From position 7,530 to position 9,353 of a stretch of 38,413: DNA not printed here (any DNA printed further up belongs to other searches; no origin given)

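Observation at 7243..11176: Four-gene operon: a type II R-M pair extended by a MORC-like GHKL ATPase and a small HTH-like protein (candidate composite defence system)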

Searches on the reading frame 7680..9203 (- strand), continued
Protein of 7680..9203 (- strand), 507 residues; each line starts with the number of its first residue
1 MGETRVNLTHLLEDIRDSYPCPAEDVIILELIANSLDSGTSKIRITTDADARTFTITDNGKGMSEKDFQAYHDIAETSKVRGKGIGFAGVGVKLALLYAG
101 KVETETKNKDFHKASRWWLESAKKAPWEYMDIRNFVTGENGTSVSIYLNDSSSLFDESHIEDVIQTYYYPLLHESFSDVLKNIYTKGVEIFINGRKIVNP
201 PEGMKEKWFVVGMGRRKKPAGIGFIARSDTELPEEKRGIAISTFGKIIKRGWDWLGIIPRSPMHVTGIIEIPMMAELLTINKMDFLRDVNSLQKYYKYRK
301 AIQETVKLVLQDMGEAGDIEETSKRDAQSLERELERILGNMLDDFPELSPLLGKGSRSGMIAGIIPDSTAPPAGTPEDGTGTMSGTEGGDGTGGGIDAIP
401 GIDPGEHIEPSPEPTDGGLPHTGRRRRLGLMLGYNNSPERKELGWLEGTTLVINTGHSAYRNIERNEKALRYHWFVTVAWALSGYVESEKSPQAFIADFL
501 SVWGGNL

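Call 61: search_protein_families(library=pfam, proteins=[L011:5684-7978:+, L025:4720-7974:+, L013:7600-7977:+, L014:28-396:+, L019:7625-7978:+, L085:5602-5976:+, L012:6470-7828:+, L018:2901-3473:+, L022:866-1453:+, L011:10115-10720:+], max_evalue=0.01)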
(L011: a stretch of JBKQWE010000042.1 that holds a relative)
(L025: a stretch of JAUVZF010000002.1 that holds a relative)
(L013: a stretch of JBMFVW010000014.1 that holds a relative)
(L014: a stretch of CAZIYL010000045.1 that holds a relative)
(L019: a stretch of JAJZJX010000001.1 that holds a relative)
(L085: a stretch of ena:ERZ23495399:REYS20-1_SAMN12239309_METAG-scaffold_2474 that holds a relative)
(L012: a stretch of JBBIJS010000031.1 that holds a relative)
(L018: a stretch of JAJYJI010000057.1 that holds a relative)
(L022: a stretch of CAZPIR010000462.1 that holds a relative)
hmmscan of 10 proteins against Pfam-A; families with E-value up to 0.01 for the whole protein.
L011:5684-7978:+ (765 aa): 0 families

L025:4720-7974:+ (1085 aa): 5 families
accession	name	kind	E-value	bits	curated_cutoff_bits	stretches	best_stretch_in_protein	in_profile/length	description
PF02384.22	N6_Mtase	-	5.6e-14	52.6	20.4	1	348-449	2-99/311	N-6 DNA Methylase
PF07669.17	Eco57I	-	9.6e-10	39.3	25.3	1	431-679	4-149/171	Eco57I restriction-modification methylase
PF20473.4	MmeI_Mtase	-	6.5e-06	25.9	27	1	390-444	19-79/259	MmeI, DNA-methyltransferase domain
PF01170.24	UPF0020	-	0.00049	20.3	22.3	0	384-405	22-43/197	RMKL-like, methyltransferase domain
PF01555.25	N6_N4_Mtase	-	0.00085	19.8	26.7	1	373-430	166-206/221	DNA methylase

L013:7600-7977:+ (126 aa): 1 family
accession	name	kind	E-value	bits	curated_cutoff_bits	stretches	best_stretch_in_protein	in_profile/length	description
PF00034.26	Cytochrom_C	-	0.0018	20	21.3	0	52-126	3-90/90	Cytochrome c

L014:28-396:+ (123 aa): 1 family
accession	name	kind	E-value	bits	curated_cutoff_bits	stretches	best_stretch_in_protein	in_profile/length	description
PF14338.12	Mrr_N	-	1.5e-15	57.6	29.5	1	29-114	3-85/87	Mrr N-terminal domain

L019:7625-7978:+ (118 aa): 2 families
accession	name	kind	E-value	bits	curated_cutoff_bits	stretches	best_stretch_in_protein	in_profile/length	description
PF00034.26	Cytochrom_C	-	8.6e-05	24.2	21.3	1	44-118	3-90/90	Cytochrome c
PF13442.11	Cytochrome_CBB3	-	0.0017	19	27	1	44-114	5-68/68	Cytochrome C oxidase, cbb3-type, subunit III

L085:5602-5976:+ (125 aa): 0 families

L012:6470-7828:+ (453 aa): 22 families
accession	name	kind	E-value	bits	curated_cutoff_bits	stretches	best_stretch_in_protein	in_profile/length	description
PF12002.13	MgsA_C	-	3.5e-66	222.6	27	1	287-449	1-165/167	MgsA AAA+ ATPase C terminal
PF16193.11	AAA_assoc_2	-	7.3e-31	106.7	34.3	1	206-286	2-81/81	AAA C-terminal domain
PF05496.18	RuvB_N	-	2.9e-17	63.3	27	1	37-158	1-118/159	Holliday junction DNA helicase RuvB P-loop domain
PF00004.35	AAA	-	4.6e-17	63.1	21.2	1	71-178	1-125/131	ATPase family associated with various cellular activities (AAA)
PF07728.20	AAA_5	-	6.3e-07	29.9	22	1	71-161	2-102/139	AAA domain (dynein-related subfamily)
PF13177.12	DNA_pol3_delta2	-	8.8e-07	29.5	27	1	105-184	82-160/161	DNA polymerase III, delta subunit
PF13173.12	AAA_14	-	1.2e-05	25.7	27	1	71-185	5-124/129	AAA domain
PF13401.12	AAA_22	-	2.3e-05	25.1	27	1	70-143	7-84/130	AAA domain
PF13604.12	AAA_30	-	4.6e-05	23.7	27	1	52-158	4-123/191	AAA domain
PF20720.3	nSTAND3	-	6.2e-05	23.2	27.2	1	59-117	8-65/155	Novel STAND NTPase 3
PF00158.32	Sigma54_activat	-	6.6e-05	23.1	20.2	0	125-164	93-132/168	Sigma-54 interaction domain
PF13245.12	AAA_19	-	7.9e-05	23.3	25.1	0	61-95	4-38/134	AAA domain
PF13191.12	AAA_16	-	9.3e-05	23.4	32.6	0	58-90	12-46/167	AAA ATPase domain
PF04851.21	ResIII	-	0.0001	22.7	22.5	0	59-96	13-51/164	Type III restriction enzyme, res subunit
PF07726.17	AAA_3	-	0.00011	22.5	27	1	71-163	2-100/131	ATPase family associated with various cellular activities (AAA)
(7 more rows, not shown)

L018:2901-3473:+ (191 aa): 2 families
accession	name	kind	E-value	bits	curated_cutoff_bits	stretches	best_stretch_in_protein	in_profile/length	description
PF12441.14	CopG_antitoxin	-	5.8e-28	97.9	28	1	107-185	1-79/79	CopG antitoxin of type II toxin-antitoxin system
PF04365.19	BrnT_toxin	-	2.5e-19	69.8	34.5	1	17-95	1-77/77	Ribonuclease toxin, BrnT, of type II toxin-antitoxin system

L022:866-1453:+ (196 aa): 1 family
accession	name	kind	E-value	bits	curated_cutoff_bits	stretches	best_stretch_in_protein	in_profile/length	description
PF00908.23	dTDP_sugar_isom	-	2.9e-68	229.3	27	1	15-184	2-168/168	dTDP-4-dehydrorhamnose 3,5-epimerase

L011:10115-10720:+ (202 aa): 0 families

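Call 63: search_solved_structures(query=A1, max_evalue=0.01)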
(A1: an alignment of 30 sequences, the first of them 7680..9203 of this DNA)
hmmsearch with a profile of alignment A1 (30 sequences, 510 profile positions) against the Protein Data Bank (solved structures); distinct sequences matched with E-value up to 0.01: 156 (the best 60 are shown).
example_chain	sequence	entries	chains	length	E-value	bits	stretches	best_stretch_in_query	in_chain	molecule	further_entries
3peh_A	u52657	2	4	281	2.1e-10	43.1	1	41-202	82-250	Endoplasmin homolog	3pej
6gp4_A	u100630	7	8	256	2.4e-09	39.6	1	36-168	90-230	Heat shock protein HSP 90-alpha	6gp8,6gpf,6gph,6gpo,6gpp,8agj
1uy6_A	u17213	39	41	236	5.9e-09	38.4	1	36-168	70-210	HEAT SHOCK PROTEIN HSP 90-ALPHA | HEAT SHOCK PROTEIN, HSP 90-ALPHA | HEAT SHOCK PROTEIN, HSP90-ALPHA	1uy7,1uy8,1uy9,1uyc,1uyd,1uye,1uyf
9auu_A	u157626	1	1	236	5.9e-09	38.3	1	36-168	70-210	Heat shock protein HSP 90-alpha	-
3qdd_A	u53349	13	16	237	5.9e-09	38.3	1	36-168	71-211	Heat shock protein HSP 90-alpha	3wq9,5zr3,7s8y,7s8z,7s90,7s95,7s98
8jr6_A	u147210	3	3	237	5.9e-09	38.3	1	36-168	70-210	Heat shock protein HSP 90-alpha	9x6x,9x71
7h9k_A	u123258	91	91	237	6e-09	38.3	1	36-168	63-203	Heat shock protein HSP 90-alpha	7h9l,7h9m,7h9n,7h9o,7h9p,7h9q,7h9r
1uyi_A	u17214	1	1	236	6e-09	38.3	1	36-168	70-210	HEAT SHOCK PROTEIN HSP 90-ALPHA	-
4ykq_A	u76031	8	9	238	6e-09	38.3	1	36-168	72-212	Heat shock protein HSP 90-alpha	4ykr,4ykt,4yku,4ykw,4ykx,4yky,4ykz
2xdu_A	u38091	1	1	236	6.4e-09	38.2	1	36-168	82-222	HEAT SHOCK PROTEIN HSP 90-ALPHA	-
8ki4_A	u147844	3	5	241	6.5e-09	38.2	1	36-168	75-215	Heat shock protein HSP 90-alpha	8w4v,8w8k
2xab_A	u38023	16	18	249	7e-09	38.1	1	36-168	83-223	HEAT SHOCK PROTEIN HSP 90-ALPHA, | HEAT SHOCK PROTEIN HSP 90-ALPHA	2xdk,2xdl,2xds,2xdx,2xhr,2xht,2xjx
2xjj_A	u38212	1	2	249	7.1e-09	38.1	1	36-168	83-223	HEAT SHOCK PROTEIN HSP 90-ALPHA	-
2ye2_A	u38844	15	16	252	7.3e-09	38.1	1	36-168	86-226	HEAT SHOCK PROTEIN HSP 90-ALPHA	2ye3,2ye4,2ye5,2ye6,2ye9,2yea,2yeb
6u99_A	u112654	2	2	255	7.3e-09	38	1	36-168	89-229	Heat shock protein HSP 90-alpha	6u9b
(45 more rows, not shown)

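Call 77: find_related_loci(query=A1, collection=metagenome_contigs, flank=5000)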
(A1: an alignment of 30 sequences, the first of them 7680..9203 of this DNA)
Query A1 (507 aa) in metagenome_contigs; peptide patterns used: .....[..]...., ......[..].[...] (x = any residue, [..] = any of these).
600 stretches matched a pattern (row limit reached: there are more); 504 encode a relative of the query (tblastn E <= 1e-3); the best 80 are kept; 80 distinct loci.
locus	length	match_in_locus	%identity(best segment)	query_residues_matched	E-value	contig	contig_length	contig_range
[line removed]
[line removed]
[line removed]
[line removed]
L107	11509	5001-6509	52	1-504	1e-167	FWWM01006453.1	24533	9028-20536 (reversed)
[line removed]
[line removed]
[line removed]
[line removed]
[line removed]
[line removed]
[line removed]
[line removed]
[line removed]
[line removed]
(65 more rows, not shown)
